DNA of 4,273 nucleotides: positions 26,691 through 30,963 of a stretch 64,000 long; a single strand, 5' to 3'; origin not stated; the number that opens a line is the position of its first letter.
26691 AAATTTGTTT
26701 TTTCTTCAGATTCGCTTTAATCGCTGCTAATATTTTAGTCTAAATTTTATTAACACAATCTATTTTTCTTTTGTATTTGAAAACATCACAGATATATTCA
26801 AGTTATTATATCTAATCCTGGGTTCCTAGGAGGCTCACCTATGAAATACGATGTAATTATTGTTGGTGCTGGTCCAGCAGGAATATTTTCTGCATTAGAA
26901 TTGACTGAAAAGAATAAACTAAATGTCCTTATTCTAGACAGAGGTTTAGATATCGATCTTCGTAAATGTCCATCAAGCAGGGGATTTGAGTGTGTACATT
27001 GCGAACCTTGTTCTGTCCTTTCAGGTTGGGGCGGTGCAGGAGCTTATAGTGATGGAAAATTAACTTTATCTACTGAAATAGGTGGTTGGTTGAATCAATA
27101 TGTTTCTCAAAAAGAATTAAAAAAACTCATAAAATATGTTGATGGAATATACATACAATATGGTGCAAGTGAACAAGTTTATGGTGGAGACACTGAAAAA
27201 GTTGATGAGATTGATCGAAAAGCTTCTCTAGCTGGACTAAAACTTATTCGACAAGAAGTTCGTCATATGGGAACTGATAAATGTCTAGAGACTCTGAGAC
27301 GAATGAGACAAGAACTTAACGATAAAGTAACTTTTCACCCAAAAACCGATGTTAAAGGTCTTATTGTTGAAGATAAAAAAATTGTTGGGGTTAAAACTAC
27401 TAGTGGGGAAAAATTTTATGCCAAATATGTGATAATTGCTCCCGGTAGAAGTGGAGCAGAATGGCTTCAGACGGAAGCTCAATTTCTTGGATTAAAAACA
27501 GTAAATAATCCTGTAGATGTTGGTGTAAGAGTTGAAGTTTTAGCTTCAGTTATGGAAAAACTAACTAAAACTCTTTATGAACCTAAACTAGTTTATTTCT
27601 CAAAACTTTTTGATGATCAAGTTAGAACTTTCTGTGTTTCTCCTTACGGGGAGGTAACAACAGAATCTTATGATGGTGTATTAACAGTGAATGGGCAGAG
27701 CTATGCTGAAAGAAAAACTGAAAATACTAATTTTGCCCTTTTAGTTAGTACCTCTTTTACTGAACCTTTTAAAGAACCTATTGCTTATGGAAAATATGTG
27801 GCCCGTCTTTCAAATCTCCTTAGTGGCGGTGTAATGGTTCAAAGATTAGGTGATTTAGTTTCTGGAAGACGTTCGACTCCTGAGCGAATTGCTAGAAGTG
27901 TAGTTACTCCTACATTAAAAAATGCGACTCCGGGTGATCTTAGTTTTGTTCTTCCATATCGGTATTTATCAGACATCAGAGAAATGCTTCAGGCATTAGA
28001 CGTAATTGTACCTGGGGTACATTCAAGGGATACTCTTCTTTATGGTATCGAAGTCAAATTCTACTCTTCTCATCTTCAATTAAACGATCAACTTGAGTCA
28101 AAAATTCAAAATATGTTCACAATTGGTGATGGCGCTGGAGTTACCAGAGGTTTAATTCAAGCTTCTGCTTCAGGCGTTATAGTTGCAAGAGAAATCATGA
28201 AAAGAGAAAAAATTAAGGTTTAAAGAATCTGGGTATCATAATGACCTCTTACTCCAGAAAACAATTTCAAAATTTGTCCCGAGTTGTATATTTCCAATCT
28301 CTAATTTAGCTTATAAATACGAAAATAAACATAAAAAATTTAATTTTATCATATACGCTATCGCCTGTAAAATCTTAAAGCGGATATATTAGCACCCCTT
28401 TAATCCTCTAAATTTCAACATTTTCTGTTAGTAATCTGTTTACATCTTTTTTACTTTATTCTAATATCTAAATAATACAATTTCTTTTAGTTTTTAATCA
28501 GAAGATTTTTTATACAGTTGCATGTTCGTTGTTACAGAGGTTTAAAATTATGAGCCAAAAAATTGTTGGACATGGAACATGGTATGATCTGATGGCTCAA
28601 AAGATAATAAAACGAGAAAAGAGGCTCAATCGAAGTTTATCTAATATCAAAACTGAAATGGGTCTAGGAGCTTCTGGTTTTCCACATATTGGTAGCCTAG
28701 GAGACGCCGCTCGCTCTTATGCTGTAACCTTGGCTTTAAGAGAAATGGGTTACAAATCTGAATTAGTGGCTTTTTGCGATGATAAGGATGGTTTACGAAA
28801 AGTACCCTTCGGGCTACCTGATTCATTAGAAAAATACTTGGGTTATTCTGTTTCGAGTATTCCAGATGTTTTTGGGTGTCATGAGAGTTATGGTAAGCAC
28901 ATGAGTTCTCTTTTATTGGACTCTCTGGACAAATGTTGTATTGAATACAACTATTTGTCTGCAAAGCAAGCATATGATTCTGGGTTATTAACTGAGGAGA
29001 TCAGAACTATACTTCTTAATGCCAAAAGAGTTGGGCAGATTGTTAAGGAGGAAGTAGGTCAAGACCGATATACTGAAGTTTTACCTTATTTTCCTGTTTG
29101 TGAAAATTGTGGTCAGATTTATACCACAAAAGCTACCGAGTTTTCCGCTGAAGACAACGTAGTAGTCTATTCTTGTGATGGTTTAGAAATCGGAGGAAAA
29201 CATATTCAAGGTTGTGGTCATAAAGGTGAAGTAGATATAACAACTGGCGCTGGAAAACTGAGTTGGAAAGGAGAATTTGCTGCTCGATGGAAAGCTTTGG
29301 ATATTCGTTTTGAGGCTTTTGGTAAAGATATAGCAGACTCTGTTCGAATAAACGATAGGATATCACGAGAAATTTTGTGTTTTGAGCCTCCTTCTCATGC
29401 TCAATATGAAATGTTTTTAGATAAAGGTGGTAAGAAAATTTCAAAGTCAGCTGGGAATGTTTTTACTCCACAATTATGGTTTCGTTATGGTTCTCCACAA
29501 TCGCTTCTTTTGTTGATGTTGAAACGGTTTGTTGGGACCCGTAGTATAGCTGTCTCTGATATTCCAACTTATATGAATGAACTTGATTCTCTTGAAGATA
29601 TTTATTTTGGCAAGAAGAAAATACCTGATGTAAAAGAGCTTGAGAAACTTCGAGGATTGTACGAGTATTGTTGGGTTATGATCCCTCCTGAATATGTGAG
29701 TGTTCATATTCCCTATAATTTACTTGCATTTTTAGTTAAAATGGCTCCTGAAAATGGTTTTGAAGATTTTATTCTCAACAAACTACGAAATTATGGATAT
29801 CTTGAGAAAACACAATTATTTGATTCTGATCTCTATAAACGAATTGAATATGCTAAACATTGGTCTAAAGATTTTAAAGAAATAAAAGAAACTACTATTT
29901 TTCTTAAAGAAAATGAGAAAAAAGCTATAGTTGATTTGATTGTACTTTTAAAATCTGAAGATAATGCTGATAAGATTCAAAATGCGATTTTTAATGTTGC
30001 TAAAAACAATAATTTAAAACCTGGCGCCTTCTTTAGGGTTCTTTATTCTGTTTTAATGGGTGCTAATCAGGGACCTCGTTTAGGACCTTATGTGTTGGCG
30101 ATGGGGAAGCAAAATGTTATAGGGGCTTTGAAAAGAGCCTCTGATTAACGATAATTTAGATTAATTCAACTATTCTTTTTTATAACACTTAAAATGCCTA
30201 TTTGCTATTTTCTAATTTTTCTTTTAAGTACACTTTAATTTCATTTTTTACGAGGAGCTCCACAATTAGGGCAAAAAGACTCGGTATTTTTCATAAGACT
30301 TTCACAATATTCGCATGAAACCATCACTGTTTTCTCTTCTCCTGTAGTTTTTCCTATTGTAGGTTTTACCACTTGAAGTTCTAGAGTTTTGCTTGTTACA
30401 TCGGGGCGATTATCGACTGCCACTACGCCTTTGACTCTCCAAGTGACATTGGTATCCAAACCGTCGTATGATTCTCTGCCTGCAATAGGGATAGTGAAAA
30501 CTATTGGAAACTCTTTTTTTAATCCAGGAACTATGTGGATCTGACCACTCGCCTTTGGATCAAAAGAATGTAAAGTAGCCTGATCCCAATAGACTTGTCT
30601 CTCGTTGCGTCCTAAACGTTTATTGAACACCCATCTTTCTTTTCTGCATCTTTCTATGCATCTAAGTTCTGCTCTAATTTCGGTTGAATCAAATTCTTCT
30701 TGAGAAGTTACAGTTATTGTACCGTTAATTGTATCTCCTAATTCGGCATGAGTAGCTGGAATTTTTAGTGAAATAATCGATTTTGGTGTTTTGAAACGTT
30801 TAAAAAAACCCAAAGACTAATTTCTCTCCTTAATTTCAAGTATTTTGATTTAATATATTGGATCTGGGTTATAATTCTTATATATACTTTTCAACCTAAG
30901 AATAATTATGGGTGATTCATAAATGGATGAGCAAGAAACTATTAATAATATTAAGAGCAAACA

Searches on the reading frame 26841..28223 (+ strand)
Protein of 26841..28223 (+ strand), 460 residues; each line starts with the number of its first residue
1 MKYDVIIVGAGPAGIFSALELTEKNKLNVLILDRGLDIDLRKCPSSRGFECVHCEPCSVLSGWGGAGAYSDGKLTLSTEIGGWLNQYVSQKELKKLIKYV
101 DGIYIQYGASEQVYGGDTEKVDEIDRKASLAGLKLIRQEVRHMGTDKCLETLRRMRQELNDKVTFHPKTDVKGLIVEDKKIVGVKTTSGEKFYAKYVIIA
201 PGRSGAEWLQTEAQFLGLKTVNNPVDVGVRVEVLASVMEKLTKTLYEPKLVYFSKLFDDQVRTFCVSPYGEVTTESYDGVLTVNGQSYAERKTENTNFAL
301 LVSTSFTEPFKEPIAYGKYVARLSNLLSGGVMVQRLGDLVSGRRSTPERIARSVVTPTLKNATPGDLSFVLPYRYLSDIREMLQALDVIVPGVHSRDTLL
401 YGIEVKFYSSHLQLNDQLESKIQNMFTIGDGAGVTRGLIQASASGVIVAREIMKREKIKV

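Call 27: search_protein_families(library=pfam, proteins=[window:26841-28223:+], max_evalue=0.00001)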
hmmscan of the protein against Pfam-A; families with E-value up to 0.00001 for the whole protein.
window:26841-28223:+ (460 aa): 7 families
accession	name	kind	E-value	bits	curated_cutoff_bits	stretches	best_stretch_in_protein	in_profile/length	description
PF21688.3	FAD-depend_C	-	5.2e-12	46.8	27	1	258-405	43-195/197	FAD-dependent protein, C-terminal domain-like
PF07992.20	Pyr_redox_2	-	9e-12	45.4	26.1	0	3-53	1-50/291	Pyridine nucleotide-disulphide oxidoreductase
PF01134.28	GIDA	-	1.2e-10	41.5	22.1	0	168-203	115-150/391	Glucose inhibited division protein A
PF01266.30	DAO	-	3.8e-10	40.3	27.9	0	4-37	1-33/353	FAD dependent oxidoreductase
PF00890.30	FAD_binding_2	-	2.7e-09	37.2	20.4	0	4-35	1-31/414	FAD binding domain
PF03486.20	HI0933_like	-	2.8e-09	37.2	50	0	4-36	2-33/244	HI0933-like protein Rossmann domain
PF13738.12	Pyr_redox_3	-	3e-08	33.7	30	0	6-35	1-30/305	Pyridine nucleotide-disulphide oxidoreductase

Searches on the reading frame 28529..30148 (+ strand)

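Call 27: search_protein_families(library=pfam, proteins=[window:28529-30148:+], max_evalue=0.00001)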
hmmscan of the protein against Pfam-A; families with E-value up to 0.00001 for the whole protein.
window:28529-30148:+ (539 aa): 2 families
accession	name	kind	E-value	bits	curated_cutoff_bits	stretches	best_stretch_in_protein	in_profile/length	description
PF01921.24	tRNA-synt_1f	-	7.1e-102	341.4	27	1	17-363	2-341/360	tRNA synthetases class I (K)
PF19269.4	Anticodon_2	-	3.7e-06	27.8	23.6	1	457-537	58-140/141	Anticodon binding domain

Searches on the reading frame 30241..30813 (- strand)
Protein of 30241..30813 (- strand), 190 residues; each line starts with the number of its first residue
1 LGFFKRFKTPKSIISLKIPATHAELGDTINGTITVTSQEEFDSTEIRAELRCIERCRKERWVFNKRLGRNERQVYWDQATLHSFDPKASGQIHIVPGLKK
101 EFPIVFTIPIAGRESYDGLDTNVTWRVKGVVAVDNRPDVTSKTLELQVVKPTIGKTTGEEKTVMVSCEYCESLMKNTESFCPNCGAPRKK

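Call 27: search_protein_families(library=pfam, proteins=[window:30241-30813:-], max_evalue=0.00001)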
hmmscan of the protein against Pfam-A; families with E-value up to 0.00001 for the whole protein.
window:30241-30813:- (190 aa): 1 family
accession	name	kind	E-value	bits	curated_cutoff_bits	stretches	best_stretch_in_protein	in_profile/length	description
PF00339.34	Arrestin_N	-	4.7e-08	33.6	24.9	1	25-150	14-143/148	Arrestin (or S-antigen), N-terminal domain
